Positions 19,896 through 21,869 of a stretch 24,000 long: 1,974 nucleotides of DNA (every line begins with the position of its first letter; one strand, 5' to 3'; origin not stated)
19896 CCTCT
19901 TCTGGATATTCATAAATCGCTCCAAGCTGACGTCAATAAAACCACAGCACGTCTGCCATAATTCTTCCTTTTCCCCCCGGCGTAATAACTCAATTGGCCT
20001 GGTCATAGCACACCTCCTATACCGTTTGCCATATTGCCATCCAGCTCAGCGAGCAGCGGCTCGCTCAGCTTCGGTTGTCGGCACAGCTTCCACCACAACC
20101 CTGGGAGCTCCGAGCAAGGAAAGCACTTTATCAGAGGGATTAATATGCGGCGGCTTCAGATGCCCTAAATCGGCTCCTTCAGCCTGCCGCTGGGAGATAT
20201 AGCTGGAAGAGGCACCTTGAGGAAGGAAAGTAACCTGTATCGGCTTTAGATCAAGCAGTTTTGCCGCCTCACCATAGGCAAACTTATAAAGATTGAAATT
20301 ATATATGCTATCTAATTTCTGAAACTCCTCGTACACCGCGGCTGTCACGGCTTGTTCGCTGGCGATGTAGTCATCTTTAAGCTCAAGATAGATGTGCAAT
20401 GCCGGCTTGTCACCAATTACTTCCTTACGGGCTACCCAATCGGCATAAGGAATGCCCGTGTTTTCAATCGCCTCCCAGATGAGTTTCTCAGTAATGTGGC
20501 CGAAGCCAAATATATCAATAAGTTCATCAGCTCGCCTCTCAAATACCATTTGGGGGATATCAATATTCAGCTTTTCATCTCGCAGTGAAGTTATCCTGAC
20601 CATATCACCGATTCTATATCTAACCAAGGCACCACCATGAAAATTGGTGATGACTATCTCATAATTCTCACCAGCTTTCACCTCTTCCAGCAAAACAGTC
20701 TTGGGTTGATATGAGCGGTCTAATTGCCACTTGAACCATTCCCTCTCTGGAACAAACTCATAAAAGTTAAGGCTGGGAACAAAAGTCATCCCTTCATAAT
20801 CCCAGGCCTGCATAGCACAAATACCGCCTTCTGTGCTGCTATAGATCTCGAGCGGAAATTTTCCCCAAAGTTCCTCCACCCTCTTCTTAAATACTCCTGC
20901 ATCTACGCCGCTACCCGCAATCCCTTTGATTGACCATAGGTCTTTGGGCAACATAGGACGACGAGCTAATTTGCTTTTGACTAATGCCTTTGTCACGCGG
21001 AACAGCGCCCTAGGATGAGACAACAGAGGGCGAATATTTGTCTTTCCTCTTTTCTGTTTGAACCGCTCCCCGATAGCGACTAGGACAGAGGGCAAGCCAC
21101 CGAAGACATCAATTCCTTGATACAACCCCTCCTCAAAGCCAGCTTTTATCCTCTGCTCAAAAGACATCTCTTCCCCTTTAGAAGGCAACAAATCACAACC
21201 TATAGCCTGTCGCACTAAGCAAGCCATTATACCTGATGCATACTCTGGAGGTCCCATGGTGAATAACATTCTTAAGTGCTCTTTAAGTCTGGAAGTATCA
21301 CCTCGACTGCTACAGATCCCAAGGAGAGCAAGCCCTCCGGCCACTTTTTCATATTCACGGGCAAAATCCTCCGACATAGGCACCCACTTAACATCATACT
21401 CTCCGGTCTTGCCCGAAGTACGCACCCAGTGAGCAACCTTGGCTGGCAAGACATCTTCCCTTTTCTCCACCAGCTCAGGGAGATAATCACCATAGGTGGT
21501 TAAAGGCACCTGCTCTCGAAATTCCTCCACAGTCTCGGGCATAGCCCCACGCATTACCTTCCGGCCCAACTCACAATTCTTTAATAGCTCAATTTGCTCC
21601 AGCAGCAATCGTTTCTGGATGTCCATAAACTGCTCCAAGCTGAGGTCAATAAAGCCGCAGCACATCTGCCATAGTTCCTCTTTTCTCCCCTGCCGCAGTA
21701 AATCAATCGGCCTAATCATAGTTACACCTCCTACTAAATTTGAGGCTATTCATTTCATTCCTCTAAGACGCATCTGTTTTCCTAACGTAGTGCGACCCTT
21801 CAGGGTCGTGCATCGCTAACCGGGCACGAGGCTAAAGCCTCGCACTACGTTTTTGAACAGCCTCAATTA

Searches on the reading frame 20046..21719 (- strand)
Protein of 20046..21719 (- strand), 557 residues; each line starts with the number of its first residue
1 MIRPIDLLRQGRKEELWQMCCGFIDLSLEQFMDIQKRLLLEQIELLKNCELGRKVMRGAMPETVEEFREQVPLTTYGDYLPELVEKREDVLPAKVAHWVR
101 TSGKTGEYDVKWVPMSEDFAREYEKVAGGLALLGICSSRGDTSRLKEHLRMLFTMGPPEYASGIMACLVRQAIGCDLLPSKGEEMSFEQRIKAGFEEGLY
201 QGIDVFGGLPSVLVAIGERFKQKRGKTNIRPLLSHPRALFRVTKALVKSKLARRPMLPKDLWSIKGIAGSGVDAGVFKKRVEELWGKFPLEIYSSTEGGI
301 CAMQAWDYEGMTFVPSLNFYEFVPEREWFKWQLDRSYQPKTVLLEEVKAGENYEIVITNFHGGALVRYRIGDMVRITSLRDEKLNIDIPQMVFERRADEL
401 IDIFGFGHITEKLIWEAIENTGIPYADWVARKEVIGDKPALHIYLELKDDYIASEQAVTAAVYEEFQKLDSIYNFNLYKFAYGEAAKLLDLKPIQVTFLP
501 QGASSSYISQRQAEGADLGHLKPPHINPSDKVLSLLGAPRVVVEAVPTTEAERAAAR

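Call 6: search_protein_families(library=pfam, proteins=[window:20046-21719:-], max_evalue=0.001)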
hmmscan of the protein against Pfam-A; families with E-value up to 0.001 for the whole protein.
window:20046-21719:- (557 aa): 2 families
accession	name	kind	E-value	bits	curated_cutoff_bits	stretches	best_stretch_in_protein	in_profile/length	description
PF23571.1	GH3_M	-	1e-16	61.2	23.6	1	312-381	2-65/75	GH3 family central domain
PF03321.19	GH3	-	9.2e-09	35.4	23.6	1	27-128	8-111/304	GH3 family N-terminal domain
